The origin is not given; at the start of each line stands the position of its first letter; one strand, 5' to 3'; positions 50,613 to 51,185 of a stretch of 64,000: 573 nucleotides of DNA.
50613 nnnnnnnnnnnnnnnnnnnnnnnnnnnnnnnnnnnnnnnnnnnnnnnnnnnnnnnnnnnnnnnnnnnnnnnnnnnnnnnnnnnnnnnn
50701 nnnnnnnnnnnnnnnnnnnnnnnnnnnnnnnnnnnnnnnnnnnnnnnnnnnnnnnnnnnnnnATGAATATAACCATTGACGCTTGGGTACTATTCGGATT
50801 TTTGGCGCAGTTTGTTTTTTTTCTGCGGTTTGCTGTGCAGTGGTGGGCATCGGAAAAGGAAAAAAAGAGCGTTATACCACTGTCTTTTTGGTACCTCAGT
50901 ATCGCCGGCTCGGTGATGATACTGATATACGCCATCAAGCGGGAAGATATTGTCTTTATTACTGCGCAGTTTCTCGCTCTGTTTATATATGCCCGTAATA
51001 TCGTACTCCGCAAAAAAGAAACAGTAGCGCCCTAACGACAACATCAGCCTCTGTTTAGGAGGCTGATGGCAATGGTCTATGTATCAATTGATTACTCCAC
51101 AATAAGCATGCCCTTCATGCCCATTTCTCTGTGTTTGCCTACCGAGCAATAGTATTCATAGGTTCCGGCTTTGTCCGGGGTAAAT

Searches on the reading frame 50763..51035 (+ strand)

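Call 70: search_protein_families(library=pfam, proteins=[window:50763-51035:+], max_evalue=0.001)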
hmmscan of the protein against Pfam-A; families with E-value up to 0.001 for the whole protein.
window:50763-51035:+ (90 aa): 2 families
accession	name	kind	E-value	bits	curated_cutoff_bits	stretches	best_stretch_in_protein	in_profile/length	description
PF07578.16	LAB_N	-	7.5e-30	103.3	26.7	1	12-80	2-70/71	Lipid A Biosynthesis N-terminal domain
PF14256.11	YwiC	-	0.00016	22.4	25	1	8-86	28-105/126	YwiC-like protein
